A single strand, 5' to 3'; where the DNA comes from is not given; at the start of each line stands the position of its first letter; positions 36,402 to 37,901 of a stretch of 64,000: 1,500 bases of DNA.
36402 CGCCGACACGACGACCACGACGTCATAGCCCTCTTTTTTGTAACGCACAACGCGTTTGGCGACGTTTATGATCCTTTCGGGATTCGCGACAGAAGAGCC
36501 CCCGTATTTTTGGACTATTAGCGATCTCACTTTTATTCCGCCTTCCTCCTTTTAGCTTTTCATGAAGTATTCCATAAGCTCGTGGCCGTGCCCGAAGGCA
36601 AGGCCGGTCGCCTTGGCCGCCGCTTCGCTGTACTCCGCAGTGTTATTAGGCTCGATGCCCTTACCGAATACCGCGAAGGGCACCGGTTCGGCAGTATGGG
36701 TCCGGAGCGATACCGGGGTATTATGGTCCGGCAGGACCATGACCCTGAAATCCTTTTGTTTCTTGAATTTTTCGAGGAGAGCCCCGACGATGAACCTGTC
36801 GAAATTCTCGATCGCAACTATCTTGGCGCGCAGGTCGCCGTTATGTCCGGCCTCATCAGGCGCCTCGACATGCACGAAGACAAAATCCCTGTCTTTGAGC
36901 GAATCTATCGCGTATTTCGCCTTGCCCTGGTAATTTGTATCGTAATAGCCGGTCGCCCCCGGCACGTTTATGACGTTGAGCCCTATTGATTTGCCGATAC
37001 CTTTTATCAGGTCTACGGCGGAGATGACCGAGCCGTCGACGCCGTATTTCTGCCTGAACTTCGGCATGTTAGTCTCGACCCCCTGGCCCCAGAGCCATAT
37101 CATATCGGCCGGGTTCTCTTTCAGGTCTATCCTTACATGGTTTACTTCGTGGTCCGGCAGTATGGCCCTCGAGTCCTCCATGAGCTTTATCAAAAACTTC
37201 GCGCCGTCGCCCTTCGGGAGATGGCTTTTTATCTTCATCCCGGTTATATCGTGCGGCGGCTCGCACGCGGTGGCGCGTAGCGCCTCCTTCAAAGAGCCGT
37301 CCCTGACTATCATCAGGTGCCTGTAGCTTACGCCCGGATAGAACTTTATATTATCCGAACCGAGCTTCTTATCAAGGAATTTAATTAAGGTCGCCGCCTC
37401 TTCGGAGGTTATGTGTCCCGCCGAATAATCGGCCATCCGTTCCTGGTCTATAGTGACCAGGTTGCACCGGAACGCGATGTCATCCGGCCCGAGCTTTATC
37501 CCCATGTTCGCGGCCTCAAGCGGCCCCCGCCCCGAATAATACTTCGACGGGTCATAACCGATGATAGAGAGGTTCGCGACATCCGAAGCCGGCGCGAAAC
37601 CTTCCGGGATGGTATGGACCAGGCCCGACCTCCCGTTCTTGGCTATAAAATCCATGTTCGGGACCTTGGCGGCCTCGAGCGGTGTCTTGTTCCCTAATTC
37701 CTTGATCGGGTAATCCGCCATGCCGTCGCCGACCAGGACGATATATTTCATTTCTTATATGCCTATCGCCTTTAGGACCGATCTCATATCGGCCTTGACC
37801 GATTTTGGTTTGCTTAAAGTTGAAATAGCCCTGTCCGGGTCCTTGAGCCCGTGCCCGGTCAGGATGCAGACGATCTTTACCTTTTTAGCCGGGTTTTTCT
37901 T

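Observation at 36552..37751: ApgM-type cofactor-independent phosphoglycerate mutase homolog occupies the thrB slot of a hom-thrC-X-lysC cluster: candidate non-orthologous homoserine kinase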

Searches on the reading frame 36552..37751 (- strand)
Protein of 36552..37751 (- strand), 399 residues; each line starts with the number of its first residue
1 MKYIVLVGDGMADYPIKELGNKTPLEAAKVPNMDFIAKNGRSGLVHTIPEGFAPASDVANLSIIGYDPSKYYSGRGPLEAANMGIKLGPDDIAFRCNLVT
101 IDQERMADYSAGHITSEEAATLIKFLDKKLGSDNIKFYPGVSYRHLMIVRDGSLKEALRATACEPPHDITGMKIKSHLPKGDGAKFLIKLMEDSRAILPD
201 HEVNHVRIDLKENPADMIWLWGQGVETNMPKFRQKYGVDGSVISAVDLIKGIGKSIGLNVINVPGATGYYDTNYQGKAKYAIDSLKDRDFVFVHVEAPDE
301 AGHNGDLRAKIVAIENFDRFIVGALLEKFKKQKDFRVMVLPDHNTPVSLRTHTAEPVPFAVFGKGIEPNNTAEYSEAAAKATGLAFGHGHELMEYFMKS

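Call 3: search_protein_families(library=pfam, proteins=[window:36552-37751:-])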
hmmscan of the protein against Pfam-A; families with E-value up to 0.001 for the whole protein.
window:36552-37751:- (399 aa): 2 families
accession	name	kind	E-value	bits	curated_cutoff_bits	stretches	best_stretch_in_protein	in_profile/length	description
PF10143.14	PhosphMutase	-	1.1e-61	208.1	21.5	1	37-204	1-170/170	2,3-bisphosphoglycerate-independent phosphoglycerate mutase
PF01676.23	Metalloenzyme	-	1.3e-49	169.5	24.3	1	1-394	1-247/252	Metalloenzyme superfamily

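Call 4: search_protein_families(library=ncbifam, proteins=[window:36552-37751:-])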
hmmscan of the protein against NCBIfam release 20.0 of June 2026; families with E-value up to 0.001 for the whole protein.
window:36552-37751:- (399 aa): 8 families
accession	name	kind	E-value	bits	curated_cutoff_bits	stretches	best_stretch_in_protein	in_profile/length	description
NF003242.0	PRK04200.1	equivalog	1.3e-178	593.9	426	1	1-398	1-394/395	cofactor-independent phosphoglycerate mutase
TIGR02535.1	hyp_Hser_kinase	hypoth_equivalog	3.5e-173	575.9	446.3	1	1-398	1-397/397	proposed homoserine kinase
TIGR00306.2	apgM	subfamily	1.6e-165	551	320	1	2-397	1-403/403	2,3-bisphosphoglycerate-independent phosphoglycerate mutase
NF003104.0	PRK04024.1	equivalog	5.8e-101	338.2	489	1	1-397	3-401/412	2,3-bisphosphoglycerate-independent phosphoglycerate mutase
NF038358.1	phophono_PhpG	equivalog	6.5e-71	239.2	545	2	184-397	205-416/417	CMP-5'-phosphonoformate--3-phosphoglycerate phosphonoformyl transferase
NF003160.0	PRK04135.1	equivalog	1.8e-58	198.1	468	1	2-397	17-392/403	2,3-bisphosphoglycerate-independent phosphoglycerate mutase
TIGR01307.1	pgm_bpd_ind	equivalog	0.0001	20.9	330.65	1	285-363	380-466/504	2,3-bisphosphoglycerate-independent phosphoglycerate mutase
NF009049.0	PRK12383.1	equivalog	0.00054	19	254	1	287-370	286-368/408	phosphopentomutase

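Call 10: find_homologous_proteins(query=window:36552-37751:-)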
Query window:36552-37751:- (399 aa): 8000 proteins with E <= 0.001 among 8000 candidates; the best 120 are listed.
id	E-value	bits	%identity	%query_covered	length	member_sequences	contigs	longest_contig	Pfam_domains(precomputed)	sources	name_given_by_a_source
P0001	1.5e-264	895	98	100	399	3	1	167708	PF10143.15,PF01676.24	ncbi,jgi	ncbi:MAG: cofactor-independent phosphoglycerate mutase [Candidatus Omnitrophota bacterium]|jgi:2,3-b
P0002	6.2e-252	854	92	100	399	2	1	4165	PF10143.15,PF01676.24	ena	-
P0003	1.4e-249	846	92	100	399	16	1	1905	PF10143.15,PF01676.24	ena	-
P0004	2.3e-248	842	90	100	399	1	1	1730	PF10143.15,PF01676.24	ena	-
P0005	1.4e-247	839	92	100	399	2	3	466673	PF10143.15,PF01676.24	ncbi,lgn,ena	-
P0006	5.7e-242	821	89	100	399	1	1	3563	PF10143.15,PF01676.24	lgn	-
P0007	6.2e-242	821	88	100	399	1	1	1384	PF10143.15,PF01676.24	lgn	-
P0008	1.5e-240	816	87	100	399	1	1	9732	PF10143.15,PF01676.24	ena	-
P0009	1.2e-238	810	86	100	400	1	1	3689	PF10143.15,PF01676.24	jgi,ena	-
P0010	1.5e-238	810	87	100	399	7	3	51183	PF10143.15,PF01676.24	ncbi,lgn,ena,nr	ncbi:MAG: cofactor-independent phosphoglycerate mutase [Omnitrophica WOR_2 bacterium RIFCSPLOWO2_12_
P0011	2.4e-238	809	87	100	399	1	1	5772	PF10143.15,PF01676.24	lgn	-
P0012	6.6e-238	807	86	100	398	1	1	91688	PF10143.15,PF01676.24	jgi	-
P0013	8.8e-237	804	86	100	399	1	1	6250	PF10143.15,PF01676.24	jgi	-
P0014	1.0e-233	794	84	100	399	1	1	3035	PF10143.15,PF01676.24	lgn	-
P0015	3.3e-233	792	85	100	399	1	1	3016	PF10143.15,PF01676.24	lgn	-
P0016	2.3e-226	769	81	100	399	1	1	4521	PF10143.15,PF01676.24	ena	-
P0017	2.0e-216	737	79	100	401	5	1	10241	PF10143.15,PF01676.24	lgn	-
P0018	3.2e-216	736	80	100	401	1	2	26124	PF10143.15,PF01676.24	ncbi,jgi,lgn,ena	ncbi:MAG: cofactor-independent phosphoglycerate mutase [Candidatus Omnitrophota bacterium]|jgi:2,3-b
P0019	1.5e-214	731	77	100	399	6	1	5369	PF10143.15,PF01676.24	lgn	-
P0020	2.6e-214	730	78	100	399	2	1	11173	PF10143.15,PF01676.24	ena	-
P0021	3.0e-214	730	77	100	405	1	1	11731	PF10143.15,PF01676.24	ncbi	-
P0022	2.1e-211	720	77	100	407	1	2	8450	PF10143.15,PF01676.24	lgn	-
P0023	6.4e-211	719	78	100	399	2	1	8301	PF10143.15,PF01676.24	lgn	-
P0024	6.5e-211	719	78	100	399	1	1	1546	PF10143.15,PF01676.24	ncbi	-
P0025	9.5e-211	718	78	100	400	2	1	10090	PF10143.15,PF01676.24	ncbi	-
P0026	1.3e-210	718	78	100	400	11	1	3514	PF10143.15,PF01676.24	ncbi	-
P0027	1.6e-210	717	76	100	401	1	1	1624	PF10143.15,PF01676.24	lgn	-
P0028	8.9e-210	715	77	100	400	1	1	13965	PF10143.15,PF01676.24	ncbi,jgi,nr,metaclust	ncbi:MAG: phosphoglycerate mutase [Omnitrophica WOR_2 bacterium SM23_29]|nr:MAG: phosphoglycerate mu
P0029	4.8e-209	712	77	100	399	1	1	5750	PF10143.15,PF01676.24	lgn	-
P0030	1.7e-208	711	76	100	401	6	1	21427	PF10143.15,PF01676.24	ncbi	ncbi:MAG: cofactor-independent phosphoglycerate mutase [Candidatus Omnitrophota bacterium]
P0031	1.2e-207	708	75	99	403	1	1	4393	PF10143.15,PF01676.24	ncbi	ncbi:MAG: cofactor-independent phosphoglycerate mutase [Candidatus Omnitrophota bacterium]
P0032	3.0e-207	707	77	100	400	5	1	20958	PF10143.15,PF01676.24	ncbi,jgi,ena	ncbi:MAG: cofactor-independent phosphoglycerate mutase [Candidatus Omnitrophota bacterium]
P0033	3.6e-207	706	76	100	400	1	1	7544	PF10143.15,PF01676.24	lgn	-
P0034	4.6e-207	706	75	100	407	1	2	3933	PF10143.15,PF01676.24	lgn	-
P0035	1.1e-206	705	77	97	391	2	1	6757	PF10143.15,PF01676.24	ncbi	-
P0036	3.6e-205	700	76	100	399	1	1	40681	PF10143.15,PF01676.24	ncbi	-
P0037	7.3e-198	676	72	100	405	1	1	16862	PF10143.15,PF01676.24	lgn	-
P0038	2.6e-194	664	71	99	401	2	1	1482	PF10143.15,PF01676.24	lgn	-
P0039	7.6e-184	629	68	100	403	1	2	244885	PF10143.15,PF01676.24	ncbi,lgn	-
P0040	6.9e-183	626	68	100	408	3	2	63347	PF10143.15,PF01676.24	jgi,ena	jgi:2,3-bisphosphoglycerate-independent phosphoglycerate mutase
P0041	6.5e-182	623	66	100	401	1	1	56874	PF10143.15,PF01676.24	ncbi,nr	ncbi:MAG: cofactor-independent phosphoglycerate mutase [Candidatus Omnitrophica bacterium]|nr:cofact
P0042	7.9e-182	623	67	100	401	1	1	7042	PF10143.15,PF01676.24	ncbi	-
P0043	2.3e-181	621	67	100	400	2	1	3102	PF10143.15,PF01676.24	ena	-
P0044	1.4e-180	619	67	100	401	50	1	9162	PF10143.15,PF01676.24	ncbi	-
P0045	1.5e-180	619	66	100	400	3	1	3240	PF10143.15,PF01676.24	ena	-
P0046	1.6e-180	619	67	100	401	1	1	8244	PF10143.15,PF01676.24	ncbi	-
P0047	3.3e-180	618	67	100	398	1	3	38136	PF10143.15,PF01676.24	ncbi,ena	-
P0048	3.7e-180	617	68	100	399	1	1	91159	PF10143.15,PF01676.24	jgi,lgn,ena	-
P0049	4.0e-180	617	67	100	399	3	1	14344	PF10143.15,PF01676.24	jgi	jgi:2,3-bisphosphoglycerate-independent phosphoglycerate mutase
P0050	4.5e-180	617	67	100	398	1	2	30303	PF10143.15,PF01676.24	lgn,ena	-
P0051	5.5e-180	617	68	100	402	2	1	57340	PF10143.15,PF01676.24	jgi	-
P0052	6.5e-180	617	66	100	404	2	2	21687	PF10143.15,PF01676.24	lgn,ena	-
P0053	7.6e-180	616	66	100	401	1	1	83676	PF10143.15,PF01676.24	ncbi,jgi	jgi:2,3-bisphosphoglycerate-independent phosphoglycerate mutase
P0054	8.8e-180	616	66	100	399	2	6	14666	PF10143.15,PF01676.24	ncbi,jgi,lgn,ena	-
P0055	1.0e-179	616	65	100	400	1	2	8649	PF10143.15,PF01676.24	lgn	-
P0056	1.3e-179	615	67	100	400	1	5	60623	PF10143.15,PF01676.24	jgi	jgi:2,3-bisphosphoglycerate-independent phosphoglycerate mutase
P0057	1.4e-179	615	65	100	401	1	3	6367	PF10143.15,PF01676.24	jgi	jgi:2,3-bisphosphoglycerate-independent phosphoglycerate mutase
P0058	1.9e-179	615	66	100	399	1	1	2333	PF10143.15,PF01676.24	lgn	-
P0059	2.3e-179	615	66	100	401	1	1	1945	PF10143.15,PF01676.24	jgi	jgi:2,3-bisphosphoglycerate-independent phosphoglycerate mutase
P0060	3.0e-179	614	67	100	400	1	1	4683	PF10143.15,PF01676.24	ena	-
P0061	3.2e-179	614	68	100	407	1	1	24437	PF10143.15,PF01676.24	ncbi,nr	ncbi:MAG: cofactor-independent phosphoglycerate mutase [Candidatus Omnitrophica bacterium]|nr:cofact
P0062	3.8e-179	614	65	100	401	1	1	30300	PF10143.15,PF01676.24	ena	-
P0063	4.0e-179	614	65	100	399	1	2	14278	PF10143.15,PF01676.24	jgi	-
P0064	4.5e-179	614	67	100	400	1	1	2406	PF10143.15,PF01676.24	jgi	-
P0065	4.9e-179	614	66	100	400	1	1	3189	PF10143.15,PF01676.24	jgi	-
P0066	5.2e-179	614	65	100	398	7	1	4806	PF10143.15,PF01676.24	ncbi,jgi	ncbi:MAG: cofactor-independent phosphoglycerate mutase [Candidatus Omnitrophota bacterium]|jgi:2,3-b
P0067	5.4e-179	614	66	100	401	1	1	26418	PF10143.15,PF01676.24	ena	-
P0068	5.5e-179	613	66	100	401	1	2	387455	PF10143.15,PF01676.24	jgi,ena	-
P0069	6.1e-179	613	67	100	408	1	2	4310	PF10143.15,PF01676.24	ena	-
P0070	6.2e-179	613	66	100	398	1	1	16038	PF10143.15,PF01676.24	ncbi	-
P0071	6.4e-179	613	67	100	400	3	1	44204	PF10143.15,PF01676.24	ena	-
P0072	7.7e-179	613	65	100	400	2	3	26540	PF10143.15,PF01676.24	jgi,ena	-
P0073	9.0e-179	613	66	100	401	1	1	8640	PF10143.15,PF01676.24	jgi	-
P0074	9.9e-179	613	66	100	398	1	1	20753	PF10143.15,PF01676.24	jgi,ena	-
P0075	1.2e-178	612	68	99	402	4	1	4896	PF10143.15,PF01676.24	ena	-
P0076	1.3e-178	612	67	99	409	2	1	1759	PF10143.15,PF01676.24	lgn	-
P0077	1.5e-178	612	65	100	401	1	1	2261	PF10143.15,PF01676.24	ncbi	-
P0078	1.8e-178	612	66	100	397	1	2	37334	PF10143.15,PF01676.24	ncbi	-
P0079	1.9e-178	612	67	100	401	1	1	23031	PF10143.15,PF01676.24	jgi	-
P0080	2.0e-178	612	67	100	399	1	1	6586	PF10143.15,PF01676.24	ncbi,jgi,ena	ncbi:MAG: cofactor-independent phosphoglycerate mutase [Candidatus Omnitrophota bacterium]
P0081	2.2e-178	611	67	100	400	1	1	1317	PF10143.15,PF01676.24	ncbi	-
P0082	2.5e-178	611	66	100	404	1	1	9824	PF10143.15,PF01676.24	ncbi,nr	ncbi:MAG: cofactor-independent phosphoglycerate mutase [Candidatus Omnitrophota bacterium]|nr:cofact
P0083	2.8e-178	611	65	100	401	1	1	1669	PF10143.15,PF01676.24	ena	-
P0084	3.0e-178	611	65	100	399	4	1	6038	PF10143.15,PF01676.24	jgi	jgi:2,3-bisphosphoglycerate-independent phosphoglycerate mutase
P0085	3.6e-178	611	65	100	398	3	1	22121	PF10143.15,PF01676.24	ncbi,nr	ncbi:MAG: cofactor-independent phosphoglycerate mutase [Candidatus Omnitrophica bacterium]|nr:cofact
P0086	3.8e-178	611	65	100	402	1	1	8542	PF10143.15,PF01676.24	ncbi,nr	ncbi:MAG: cofactor-independent phosphoglycerate mutase [Candidatus Omnitrophica bacterium]|nr:cofact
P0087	4.3e-178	611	66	100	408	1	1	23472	PF10143.15,PF01676.24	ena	-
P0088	4.4e-178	611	66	100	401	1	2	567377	PF10143.15,PF01676.24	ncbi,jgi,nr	ncbi:MAG: cofactor-independent phosphoglycerate mutase [Candidatus Omnitrophota bacterium]|jgi:2,3-b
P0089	4.8e-178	610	66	100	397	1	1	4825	PF10143.15,PF01676.24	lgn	-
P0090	5.4e-178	610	66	100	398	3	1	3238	PF10143.15,PF01676.24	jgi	jgi:2,3-bisphosphoglycerate-independent phosphoglycerate mutase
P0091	5.4e-178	610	65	100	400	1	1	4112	PF10143.15,PF01676.24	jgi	jgi:2,3-bisphosphoglycerate-independent phosphoglycerate mutase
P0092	6.2e-178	610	65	100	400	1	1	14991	PF10143.15,PF01676.24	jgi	jgi:2,3-bisphosphoglycerate-independent phosphoglycerate mutase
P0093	6.6e-178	610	67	100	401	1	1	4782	PF10143.15,PF01676.24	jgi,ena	-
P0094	7.0e-178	610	66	100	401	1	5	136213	PF10143.15,PF01676.24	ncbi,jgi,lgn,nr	ncbi:MAG: cofactor-independent phosphoglycerate mutase [Candidatus Omnitrophica bacterium]|nr:cofact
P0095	7.3e-178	610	66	100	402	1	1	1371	PF10143.15,PF01676.24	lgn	-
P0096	7.3e-178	610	66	100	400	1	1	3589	PF10143.15,PF01676.24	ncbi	-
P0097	8.3e-178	610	66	100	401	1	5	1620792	PF10143.15,PF01676.24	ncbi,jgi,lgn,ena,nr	ncbi:MAG TPA: cofactor-independent phosphoglycerate mutase [Candidatus Omnitrophota bacterium]|nr:co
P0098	8.5e-178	610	65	99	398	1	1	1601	PF10143.15,PF01676.24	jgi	-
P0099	9.3e-178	609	66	99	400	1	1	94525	PF10143.15,PF01676.24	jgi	jgi:2,3-bisphosphoglycerate-independent phosphoglycerate mutase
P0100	9.9e-178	609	66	100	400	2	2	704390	PF10143.15,PF01676.24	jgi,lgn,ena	-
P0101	1.1e-177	609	65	99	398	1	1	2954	PF10143.15,PF01676.24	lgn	-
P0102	1.1e-177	609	65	100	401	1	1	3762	PF10143.15,PF01676.24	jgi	-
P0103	1.3e-177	609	65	100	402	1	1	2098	PF10143.15,PF01676.24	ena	-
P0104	1.3e-177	609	67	99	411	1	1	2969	PF10143.15,PF01676.24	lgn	-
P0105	1.3e-177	609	65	100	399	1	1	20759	PF10143.15,PF01676.24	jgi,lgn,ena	-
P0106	1.5e-177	609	66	100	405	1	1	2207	PF10143.15,PF01676.24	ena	-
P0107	1.5e-177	609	65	100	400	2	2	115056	PF10143.15,PF01676.24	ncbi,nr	ncbi:MAG: cofactor-independent phosphoglycerate mutase [Candidatus Omnitrophica bacterium]|nr:cofact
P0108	1.5e-177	609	65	100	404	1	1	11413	PF10143.15,PF01676.24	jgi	jgi:2,3-bisphosphoglycerate-independent phosphoglycerate mutase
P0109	1.7e-177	609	65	99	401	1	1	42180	PF10143.15,PF01676.24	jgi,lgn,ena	-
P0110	2.0e-177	608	67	99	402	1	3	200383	PF10143.15,PF01676.24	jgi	jgi:2,3-bisphosphoglycerate-independent phosphoglycerate mutase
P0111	2.6e-177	608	66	100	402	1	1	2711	PF10143.15,PF01676.24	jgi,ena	-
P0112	3.4e-177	608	66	100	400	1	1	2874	PF10143.15,PF01676.24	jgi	jgi:2,3-bisphosphoglycerate-independent phosphoglycerate mutase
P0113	3.9e-177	607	67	100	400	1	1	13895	PF10143.15,PF01676.24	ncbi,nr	ncbi:MAG: cofactor-independent phosphoglycerate mutase [Omnitrophica WOR_2 bacterium RBG_13_44_8b]|n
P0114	4.2e-177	607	66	99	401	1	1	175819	PF10143.15,PF01676.24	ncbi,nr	ncbi:MAG: cofactor-independent phosphoglycerate mutase [Candidatus Omnitrophica bacterium]|nr:cofact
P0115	4.3e-177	607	65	100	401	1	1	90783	PF10143.15,PF01676.24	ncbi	ncbi:MAG: cofactor-independent phosphoglycerate mutase [Candidatus Omnitrophota bacterium]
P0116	4.6e-177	607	64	100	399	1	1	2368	PF10143.15,PF01676.24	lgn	-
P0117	4.9e-177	607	66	99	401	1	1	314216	PF10143.15,PF01676.24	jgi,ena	-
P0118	8.2e-177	606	65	100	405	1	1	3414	PF10143.15,PF01676.24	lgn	-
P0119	8.6e-177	606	66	100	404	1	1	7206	PF10143.15,PF01676.24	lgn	-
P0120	8.9e-177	606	64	99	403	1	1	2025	PF10143.15,PF01676.24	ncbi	-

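Call 11: search_solved_structures(query=window:36552-37751:-, show_alignments=2)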
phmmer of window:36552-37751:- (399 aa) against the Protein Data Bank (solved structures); distinct sequences matched with E-value up to 0.001: 3.
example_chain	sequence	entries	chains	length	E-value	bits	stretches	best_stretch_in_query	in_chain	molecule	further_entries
2zkt_A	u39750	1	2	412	8.5e-65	222.6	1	3-397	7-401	2,3-bisphosphoglycerate-independent phosphoglycerate mutase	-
3kd8_A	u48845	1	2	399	2.6e-61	211.1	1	3-383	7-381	2,3-bisphosphoglycerate-independent phosphoglycerate mutase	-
3idd_A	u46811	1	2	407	2.7e-61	211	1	3-383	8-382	2,3-bisphosphoglycerate-independent phosphoglycerate mutase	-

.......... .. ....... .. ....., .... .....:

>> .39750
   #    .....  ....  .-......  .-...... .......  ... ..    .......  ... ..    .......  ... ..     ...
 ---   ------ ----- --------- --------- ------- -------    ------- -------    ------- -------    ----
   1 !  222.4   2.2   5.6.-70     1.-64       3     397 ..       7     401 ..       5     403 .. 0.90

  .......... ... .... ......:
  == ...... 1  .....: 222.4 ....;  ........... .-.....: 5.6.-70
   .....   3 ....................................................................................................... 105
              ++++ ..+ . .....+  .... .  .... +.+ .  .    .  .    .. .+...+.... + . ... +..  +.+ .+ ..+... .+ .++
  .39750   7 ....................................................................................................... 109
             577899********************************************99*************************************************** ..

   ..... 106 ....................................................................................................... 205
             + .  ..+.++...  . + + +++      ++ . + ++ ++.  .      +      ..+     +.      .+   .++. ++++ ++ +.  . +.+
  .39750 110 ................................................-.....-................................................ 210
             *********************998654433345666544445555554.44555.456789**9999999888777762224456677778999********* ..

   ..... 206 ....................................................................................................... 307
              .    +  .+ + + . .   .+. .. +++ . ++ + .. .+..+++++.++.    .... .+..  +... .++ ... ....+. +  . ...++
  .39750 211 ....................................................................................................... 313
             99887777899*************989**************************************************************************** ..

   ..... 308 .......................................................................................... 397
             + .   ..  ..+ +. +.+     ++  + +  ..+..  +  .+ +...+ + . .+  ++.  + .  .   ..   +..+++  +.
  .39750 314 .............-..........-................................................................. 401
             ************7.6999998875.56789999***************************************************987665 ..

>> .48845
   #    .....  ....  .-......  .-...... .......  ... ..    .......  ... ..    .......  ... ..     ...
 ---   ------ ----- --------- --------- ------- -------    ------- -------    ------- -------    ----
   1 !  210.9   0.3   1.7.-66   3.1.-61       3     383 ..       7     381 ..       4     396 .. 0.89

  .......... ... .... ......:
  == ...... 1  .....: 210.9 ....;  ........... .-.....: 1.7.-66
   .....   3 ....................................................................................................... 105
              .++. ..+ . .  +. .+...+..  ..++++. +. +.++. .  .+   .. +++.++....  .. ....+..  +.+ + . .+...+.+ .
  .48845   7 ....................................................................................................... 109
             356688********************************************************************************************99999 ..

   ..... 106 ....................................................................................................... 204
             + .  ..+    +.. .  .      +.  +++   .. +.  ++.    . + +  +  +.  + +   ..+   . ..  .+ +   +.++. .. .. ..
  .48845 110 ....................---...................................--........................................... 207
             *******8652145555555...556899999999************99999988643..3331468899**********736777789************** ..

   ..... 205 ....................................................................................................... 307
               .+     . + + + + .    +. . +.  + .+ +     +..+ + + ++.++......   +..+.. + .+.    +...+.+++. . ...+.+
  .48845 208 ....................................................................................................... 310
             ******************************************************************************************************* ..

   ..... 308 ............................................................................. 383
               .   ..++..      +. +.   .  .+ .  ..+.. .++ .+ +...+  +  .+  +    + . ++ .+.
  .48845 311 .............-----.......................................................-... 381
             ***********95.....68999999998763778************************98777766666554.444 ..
